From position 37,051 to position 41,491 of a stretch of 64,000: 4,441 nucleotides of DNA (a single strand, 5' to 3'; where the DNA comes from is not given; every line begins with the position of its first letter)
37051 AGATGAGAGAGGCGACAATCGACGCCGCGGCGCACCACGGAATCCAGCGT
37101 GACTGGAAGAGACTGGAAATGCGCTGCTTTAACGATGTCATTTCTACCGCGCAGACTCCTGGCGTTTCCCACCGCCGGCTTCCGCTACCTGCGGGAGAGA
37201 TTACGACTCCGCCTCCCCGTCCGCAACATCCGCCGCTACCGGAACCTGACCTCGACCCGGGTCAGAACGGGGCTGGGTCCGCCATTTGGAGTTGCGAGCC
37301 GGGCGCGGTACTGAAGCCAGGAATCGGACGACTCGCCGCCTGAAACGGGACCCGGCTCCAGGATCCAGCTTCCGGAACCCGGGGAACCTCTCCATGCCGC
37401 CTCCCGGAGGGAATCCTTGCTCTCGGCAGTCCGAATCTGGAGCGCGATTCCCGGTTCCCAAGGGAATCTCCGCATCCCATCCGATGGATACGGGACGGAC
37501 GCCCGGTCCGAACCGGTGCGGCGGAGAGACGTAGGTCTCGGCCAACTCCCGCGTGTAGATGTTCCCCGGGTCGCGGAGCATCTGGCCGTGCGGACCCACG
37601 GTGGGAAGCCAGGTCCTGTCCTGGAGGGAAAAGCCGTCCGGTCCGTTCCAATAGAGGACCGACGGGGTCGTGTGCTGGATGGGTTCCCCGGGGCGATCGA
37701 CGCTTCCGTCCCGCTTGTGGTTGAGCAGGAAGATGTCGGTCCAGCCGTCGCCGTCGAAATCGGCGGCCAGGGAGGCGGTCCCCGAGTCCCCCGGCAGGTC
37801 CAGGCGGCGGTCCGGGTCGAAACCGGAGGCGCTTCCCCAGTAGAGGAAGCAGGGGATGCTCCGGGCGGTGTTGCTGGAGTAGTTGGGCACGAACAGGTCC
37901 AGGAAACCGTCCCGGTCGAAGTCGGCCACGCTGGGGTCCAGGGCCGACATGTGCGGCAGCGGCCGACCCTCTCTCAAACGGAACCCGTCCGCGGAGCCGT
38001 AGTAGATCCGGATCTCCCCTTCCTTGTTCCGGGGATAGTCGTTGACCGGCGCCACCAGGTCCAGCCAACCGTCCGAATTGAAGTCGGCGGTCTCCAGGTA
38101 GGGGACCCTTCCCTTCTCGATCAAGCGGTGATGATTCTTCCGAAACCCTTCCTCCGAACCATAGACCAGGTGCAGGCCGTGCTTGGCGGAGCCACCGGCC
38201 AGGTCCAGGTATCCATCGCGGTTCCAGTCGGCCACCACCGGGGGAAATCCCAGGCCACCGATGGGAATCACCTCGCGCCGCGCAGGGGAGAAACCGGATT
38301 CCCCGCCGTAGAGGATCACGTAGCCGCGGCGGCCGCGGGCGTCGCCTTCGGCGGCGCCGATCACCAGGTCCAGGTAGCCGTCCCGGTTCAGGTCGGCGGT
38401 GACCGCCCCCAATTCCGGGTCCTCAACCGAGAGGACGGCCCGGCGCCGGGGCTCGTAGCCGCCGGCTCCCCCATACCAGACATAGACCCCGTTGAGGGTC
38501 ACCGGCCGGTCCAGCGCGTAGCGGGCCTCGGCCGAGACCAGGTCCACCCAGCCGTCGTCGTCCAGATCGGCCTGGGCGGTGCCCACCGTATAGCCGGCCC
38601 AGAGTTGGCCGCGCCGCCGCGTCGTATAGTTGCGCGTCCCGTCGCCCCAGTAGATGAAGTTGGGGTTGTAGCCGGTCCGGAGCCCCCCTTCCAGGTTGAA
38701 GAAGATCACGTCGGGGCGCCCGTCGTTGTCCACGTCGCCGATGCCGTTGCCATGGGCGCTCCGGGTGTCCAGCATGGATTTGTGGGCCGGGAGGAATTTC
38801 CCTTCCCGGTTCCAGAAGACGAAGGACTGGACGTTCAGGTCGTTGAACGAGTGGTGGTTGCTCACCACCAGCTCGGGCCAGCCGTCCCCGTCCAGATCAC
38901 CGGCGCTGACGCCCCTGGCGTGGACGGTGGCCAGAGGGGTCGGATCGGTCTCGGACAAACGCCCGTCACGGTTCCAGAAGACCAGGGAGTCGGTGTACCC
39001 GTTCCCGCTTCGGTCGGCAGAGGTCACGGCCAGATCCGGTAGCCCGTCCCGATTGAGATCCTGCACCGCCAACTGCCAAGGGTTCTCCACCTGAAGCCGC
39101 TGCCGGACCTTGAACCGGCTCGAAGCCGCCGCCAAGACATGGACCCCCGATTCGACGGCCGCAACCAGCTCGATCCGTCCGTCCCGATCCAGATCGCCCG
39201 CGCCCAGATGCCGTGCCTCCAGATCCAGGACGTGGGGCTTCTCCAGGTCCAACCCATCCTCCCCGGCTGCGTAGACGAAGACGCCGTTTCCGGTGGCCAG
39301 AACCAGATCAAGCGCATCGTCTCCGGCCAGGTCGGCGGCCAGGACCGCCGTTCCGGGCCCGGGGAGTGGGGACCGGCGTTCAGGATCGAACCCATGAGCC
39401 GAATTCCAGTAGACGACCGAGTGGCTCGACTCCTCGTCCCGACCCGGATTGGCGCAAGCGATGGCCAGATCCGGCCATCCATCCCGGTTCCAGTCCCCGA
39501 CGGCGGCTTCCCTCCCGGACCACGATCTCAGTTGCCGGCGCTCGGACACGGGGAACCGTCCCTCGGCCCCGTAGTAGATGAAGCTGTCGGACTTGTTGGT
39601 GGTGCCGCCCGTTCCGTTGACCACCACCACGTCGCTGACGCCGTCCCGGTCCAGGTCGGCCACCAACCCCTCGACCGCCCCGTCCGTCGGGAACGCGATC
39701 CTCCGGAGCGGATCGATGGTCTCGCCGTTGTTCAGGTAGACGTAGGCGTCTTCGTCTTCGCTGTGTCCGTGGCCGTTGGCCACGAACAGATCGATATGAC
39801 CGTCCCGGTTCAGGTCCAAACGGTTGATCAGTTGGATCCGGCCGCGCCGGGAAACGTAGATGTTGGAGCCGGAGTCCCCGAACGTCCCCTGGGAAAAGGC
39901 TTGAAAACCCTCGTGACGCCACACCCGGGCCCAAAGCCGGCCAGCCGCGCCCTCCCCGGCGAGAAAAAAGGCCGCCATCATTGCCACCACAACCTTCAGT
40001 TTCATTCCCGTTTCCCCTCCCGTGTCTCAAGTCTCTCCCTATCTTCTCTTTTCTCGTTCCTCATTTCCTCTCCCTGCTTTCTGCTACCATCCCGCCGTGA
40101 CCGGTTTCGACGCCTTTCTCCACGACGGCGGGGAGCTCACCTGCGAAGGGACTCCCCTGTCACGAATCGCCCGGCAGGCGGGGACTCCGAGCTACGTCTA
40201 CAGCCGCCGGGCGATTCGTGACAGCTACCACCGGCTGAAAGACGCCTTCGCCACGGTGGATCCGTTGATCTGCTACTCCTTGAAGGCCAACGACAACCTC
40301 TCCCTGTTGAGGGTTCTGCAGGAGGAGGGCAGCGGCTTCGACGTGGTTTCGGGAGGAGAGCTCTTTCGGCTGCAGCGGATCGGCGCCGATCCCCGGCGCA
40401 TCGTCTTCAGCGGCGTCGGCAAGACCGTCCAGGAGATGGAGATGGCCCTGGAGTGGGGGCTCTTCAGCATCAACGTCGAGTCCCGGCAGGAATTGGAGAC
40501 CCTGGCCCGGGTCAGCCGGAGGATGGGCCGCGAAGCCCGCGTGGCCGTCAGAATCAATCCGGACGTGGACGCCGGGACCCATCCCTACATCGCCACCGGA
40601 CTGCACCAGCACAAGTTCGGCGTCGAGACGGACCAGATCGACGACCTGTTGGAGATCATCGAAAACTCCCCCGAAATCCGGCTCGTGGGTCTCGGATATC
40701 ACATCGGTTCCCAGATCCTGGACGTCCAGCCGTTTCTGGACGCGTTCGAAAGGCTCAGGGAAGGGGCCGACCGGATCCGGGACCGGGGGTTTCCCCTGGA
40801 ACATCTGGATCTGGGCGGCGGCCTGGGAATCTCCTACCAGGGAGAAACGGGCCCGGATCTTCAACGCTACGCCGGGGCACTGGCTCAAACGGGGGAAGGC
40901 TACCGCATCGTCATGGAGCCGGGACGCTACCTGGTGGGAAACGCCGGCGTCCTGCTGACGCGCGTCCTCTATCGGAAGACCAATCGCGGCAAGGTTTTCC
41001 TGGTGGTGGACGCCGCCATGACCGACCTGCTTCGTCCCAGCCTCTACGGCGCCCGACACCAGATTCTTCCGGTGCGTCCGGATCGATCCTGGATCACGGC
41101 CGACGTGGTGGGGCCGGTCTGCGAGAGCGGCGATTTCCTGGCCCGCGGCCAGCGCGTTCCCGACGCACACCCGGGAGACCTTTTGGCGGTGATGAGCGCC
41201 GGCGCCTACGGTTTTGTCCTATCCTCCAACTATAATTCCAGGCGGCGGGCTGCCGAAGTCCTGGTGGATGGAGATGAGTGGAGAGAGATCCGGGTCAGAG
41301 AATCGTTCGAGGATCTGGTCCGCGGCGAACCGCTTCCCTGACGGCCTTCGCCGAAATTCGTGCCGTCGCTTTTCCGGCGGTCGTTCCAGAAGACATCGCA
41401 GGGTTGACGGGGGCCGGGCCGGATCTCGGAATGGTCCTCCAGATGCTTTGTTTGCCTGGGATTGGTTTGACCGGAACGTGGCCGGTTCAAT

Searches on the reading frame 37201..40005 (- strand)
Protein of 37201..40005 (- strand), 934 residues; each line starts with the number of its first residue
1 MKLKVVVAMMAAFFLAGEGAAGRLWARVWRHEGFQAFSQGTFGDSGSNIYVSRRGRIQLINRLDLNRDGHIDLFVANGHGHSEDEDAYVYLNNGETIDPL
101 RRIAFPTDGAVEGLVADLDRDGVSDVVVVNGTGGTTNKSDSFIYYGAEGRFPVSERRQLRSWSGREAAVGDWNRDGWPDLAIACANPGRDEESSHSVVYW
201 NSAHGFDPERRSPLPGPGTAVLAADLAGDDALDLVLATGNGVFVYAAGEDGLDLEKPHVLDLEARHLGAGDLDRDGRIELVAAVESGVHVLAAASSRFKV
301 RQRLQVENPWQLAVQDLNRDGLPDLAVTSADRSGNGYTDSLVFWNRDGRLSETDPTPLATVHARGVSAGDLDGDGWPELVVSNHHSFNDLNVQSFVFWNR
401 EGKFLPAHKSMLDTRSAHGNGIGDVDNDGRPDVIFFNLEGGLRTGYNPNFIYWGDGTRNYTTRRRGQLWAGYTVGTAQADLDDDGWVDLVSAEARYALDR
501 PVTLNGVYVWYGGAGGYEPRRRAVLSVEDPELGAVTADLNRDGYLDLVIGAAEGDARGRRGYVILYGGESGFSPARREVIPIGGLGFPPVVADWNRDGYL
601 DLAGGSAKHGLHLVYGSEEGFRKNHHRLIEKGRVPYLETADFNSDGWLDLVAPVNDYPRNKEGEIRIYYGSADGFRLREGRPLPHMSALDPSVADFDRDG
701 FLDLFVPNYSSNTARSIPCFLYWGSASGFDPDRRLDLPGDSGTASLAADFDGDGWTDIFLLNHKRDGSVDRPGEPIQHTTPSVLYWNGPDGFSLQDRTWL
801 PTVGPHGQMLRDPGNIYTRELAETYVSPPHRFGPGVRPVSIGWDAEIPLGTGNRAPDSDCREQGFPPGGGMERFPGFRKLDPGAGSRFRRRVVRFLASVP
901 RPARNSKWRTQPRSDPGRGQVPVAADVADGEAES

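Call 35: search_protein_families(library=pfam, proteins=[window:37201-40005:-], max_evalue=0.01)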
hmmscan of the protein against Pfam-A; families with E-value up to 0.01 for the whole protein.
window:37201-40005:- (934 aa): 2 families
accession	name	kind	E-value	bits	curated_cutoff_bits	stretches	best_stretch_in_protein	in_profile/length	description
PF13517.12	FG-GAP_3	-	1.9e-60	201.8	26.9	10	316-381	1-61/61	FG-GAP-like repeat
PF01839.29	FG-GAP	-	6.2e-36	122.1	22.1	3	535-566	6-37/37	FG-GAP repeat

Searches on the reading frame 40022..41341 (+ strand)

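Call 35: search_protein_families(library=pfam, proteins=[window:40022-41341:+], max_evalue=0.01)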
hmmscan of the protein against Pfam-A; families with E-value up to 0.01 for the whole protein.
window:40022-41341:+ (439 aa): 3 families
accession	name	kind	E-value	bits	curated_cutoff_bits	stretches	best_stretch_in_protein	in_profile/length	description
PF02784.22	Orn_Arg_deC_N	-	8.9e-59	199.3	23.4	1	64-305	3-246/247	Pyridoxal-dependent decarboxylase, pyridoxal binding domain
PF00278.28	Orn_DAP_Arg_deC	-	3e-27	95.2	23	1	58-394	2-95/95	Pyridoxal-dependent decarboxylase, C-terminal sheet domain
PF01168.26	Ala_racemase_N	-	4.1e-10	40.2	24.1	1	63-263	4-192/220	Alanine racemase, N-terminal domain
